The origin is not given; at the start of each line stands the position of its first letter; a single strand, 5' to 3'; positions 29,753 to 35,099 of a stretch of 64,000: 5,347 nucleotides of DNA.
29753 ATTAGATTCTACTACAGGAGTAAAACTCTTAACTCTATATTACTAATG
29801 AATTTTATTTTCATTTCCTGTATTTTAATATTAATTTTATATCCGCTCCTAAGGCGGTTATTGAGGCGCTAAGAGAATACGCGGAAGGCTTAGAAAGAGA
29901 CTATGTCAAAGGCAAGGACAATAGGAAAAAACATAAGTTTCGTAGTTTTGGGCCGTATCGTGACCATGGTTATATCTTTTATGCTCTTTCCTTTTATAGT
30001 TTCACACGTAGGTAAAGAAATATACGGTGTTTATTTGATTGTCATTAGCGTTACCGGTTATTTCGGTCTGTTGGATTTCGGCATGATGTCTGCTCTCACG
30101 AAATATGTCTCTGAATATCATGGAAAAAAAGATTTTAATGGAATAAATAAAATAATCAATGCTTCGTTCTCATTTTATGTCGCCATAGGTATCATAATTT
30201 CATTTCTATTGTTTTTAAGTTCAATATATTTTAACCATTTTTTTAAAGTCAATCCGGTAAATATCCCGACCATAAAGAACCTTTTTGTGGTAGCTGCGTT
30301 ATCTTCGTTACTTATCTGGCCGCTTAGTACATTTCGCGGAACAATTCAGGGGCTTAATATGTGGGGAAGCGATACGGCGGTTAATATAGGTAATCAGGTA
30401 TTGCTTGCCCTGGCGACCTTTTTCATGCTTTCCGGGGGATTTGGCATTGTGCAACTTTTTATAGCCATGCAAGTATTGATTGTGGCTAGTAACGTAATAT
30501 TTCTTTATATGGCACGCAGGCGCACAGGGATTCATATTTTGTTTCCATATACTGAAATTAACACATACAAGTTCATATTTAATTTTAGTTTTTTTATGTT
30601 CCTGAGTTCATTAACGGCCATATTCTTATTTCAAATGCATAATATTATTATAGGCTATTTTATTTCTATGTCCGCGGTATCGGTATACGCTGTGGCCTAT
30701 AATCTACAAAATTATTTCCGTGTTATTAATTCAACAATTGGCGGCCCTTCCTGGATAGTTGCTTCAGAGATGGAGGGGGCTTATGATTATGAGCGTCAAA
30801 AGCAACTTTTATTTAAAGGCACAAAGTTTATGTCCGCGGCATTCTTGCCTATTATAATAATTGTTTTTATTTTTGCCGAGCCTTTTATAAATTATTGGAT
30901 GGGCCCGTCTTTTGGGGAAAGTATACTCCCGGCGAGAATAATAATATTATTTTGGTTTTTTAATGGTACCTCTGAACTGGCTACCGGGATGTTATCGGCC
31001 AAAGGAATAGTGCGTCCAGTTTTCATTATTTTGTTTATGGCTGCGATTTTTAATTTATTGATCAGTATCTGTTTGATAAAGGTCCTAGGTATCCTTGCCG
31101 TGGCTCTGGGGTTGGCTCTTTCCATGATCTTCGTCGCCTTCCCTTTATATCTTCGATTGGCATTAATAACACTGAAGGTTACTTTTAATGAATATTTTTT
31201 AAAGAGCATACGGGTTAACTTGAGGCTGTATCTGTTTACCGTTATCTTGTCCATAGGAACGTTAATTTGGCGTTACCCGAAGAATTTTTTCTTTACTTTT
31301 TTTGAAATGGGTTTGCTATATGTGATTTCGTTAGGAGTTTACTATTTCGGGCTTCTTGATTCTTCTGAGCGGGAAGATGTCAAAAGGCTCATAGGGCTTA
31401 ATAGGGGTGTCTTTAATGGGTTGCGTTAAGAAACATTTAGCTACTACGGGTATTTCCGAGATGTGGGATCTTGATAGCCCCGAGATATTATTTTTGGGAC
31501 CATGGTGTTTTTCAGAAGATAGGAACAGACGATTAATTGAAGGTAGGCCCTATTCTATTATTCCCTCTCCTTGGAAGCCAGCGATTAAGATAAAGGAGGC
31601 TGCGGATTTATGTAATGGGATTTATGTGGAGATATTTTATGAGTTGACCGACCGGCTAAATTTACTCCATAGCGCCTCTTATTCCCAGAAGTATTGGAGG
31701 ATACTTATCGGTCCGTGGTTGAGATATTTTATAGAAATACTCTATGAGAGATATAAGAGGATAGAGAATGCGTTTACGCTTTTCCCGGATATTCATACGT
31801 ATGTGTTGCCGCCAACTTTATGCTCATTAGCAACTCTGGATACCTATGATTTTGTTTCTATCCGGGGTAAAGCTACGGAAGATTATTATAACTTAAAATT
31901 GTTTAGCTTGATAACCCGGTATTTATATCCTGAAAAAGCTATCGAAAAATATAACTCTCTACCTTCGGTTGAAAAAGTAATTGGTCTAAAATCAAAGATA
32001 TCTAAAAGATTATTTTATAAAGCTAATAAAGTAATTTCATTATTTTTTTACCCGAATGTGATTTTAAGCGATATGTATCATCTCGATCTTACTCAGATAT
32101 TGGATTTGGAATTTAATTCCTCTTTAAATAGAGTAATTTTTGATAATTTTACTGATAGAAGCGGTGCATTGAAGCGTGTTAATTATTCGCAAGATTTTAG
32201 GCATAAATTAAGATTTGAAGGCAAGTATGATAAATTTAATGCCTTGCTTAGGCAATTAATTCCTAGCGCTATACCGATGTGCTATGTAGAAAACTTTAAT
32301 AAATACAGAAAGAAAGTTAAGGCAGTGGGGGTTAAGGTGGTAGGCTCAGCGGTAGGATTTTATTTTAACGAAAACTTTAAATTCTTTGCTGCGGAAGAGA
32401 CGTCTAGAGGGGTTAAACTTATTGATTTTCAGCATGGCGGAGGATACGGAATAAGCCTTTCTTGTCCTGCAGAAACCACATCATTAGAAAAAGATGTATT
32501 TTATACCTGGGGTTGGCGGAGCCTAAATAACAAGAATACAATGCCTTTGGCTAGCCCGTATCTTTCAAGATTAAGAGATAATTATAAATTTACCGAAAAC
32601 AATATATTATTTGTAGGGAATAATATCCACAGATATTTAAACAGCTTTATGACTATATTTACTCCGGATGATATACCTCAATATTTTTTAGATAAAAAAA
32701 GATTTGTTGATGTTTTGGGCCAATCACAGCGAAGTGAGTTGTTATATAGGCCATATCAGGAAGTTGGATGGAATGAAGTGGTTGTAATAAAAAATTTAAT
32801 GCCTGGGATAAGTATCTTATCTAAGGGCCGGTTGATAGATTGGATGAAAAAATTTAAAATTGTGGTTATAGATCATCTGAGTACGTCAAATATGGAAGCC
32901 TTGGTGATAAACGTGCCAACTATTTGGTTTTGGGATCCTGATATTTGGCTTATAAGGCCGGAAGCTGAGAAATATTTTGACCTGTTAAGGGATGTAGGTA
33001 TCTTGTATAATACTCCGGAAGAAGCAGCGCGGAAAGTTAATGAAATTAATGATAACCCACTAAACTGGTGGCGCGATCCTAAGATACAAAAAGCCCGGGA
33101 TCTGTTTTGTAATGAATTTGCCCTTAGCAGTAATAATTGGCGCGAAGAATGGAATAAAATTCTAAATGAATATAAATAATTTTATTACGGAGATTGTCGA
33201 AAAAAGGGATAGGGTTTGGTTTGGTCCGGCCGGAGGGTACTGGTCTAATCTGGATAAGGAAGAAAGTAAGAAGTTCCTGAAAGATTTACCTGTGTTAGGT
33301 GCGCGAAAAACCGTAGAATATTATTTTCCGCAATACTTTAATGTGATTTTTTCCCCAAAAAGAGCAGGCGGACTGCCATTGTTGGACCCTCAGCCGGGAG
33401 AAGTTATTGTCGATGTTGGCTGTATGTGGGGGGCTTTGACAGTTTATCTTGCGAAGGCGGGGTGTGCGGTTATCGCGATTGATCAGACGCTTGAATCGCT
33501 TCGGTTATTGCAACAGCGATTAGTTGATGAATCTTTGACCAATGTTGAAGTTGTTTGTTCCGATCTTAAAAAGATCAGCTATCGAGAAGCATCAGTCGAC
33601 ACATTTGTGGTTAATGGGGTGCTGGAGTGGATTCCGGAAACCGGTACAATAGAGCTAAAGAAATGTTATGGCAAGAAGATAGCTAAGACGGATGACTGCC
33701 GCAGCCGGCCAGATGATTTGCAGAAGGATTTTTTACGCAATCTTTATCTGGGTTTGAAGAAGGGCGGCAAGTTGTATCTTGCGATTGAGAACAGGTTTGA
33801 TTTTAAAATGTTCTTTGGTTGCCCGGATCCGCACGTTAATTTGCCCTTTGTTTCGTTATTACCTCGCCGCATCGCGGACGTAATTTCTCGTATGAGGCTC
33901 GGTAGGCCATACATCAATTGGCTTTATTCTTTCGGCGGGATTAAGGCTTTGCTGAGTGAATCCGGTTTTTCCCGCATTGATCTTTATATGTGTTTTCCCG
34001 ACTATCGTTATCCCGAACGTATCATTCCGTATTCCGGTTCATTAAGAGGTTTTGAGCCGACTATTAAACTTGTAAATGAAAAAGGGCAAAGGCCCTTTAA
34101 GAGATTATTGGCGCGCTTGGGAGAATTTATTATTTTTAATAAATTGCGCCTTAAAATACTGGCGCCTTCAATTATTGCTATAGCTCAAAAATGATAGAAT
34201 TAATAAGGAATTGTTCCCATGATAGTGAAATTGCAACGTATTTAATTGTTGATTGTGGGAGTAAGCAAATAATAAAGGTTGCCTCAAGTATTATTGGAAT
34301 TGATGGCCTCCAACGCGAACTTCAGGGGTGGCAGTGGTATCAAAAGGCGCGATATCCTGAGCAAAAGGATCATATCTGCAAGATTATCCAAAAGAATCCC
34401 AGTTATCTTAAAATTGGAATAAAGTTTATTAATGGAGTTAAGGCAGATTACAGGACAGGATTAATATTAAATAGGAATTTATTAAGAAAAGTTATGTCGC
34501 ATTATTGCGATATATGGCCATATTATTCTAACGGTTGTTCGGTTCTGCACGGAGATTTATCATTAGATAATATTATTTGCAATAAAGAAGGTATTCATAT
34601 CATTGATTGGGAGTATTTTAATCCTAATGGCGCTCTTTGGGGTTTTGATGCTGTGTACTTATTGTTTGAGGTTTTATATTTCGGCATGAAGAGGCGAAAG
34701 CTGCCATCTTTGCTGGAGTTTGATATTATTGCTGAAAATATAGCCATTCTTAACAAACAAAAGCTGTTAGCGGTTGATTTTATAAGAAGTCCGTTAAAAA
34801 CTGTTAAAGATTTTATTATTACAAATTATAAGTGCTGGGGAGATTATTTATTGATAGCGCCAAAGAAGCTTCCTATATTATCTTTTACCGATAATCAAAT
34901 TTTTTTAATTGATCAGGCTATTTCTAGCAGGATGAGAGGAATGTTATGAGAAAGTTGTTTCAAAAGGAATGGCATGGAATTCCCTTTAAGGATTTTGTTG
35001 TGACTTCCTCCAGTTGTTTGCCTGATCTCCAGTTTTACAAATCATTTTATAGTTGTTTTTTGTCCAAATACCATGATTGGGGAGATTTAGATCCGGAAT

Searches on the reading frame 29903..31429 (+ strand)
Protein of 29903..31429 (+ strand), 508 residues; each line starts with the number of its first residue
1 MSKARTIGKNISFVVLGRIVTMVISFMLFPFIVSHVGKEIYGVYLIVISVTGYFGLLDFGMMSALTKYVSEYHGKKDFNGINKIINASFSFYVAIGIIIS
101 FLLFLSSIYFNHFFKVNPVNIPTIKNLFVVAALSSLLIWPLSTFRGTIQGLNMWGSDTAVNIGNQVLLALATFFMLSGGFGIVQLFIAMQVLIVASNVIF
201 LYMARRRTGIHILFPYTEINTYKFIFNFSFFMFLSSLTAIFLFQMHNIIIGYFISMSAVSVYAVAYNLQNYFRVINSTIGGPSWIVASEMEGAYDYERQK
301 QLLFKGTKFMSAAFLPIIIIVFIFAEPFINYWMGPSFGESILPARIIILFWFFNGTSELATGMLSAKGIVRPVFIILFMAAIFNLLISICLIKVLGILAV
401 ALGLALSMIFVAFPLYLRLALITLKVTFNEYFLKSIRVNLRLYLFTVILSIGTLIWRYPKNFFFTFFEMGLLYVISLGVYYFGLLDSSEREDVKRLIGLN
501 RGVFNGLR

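Call 6: search_protein_families(library=pfam, proteins=[window:29903-31429:+])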
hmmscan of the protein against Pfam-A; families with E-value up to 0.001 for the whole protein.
window:29903-31429:+ (508 aa): 3 families
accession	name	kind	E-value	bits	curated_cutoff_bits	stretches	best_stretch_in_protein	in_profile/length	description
PF01554.23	MatE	-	8.2e-18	65.1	24.9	2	20-151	7-138/161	MatE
PF01943.22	Polysacc_synt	-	1.1e-16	61.5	28.2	1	8-279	2-261/274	Polysaccharide biosynthesis protein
PF13440.11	Polysacc_synt_3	-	3.6e-13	49.8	23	1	41-340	11-291/293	Polysaccharide biosynthesis protein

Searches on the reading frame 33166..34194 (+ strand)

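Call 6: search_protein_families(library=pfam, proteins=[window:33166-34194:+])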
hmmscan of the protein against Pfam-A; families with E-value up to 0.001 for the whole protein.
window:33166-34194:+ (342 aa): 9 families
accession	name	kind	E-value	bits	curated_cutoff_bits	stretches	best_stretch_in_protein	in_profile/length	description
PF08241.18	Methyltransf_11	-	2.5e-12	47.7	21.2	1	82-158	1-75/95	Methyltransferase domain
PF13649.12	Methyltransf_25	-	1.1e-11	45.8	27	1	81-159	1-80/97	Methyltransferase domain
PF08242.18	Methyltransf_12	-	3e-07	31.5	30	1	82-159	1-81/98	Methyltransferase domain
PF01189.24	Methyltr_RsmB-F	-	4.5e-07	30.2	27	1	72-203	3-134/199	16S rRNA methyltransferase RsmB/F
PF13847.12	Methyltransf_31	-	9.8e-07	29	27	1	77-159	3-90/145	Methyltransferase domain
PF05175.20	MTS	-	4e-05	23.7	23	1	73-150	27-105/170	Methyltransferase small domain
PF03848.20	TehB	-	8.4e-05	22.5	20.4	1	77-142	31-95/193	Tellurite resistance protein TehB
PF02353.26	CMAS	-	8.6e-05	22.4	27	1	73-155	58-139/273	Mycolic acid cyclopropane synthetase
PF02390.23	Methyltransf_4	-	0.00066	19.6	24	0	80-135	4-62/173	Putative methyltransferase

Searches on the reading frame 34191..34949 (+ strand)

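Call 6: search_protein_families(library=pfam, proteins=[window:34191-34949:+])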
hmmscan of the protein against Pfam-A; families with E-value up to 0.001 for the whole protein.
window:34191-34949:+ (252 aa): 0 families

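Call 75: search_protein_families(library=pfam, proteins=[window:34191-34949:+], max_evalue=1)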
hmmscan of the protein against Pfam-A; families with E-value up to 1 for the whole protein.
window:34191-34949:+ (252 aa): 4 families
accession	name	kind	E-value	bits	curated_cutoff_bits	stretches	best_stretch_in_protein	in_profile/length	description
PF01163.29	RIO1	-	0.0013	18.8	22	1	113-140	121-148/187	RIO domain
PF19974.5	TCAD9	-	0.0057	16.3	40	1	115-164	296-344/429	Ternary complex associated domain 9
PF01633.27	Choline_kinase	-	0.0063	16.3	29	1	97-160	143-206/300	Choline/ethanolamine kinase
PF01636.29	APH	-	0.013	15.8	23.2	1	118-142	170-196/239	Phosphotransferase enzyme family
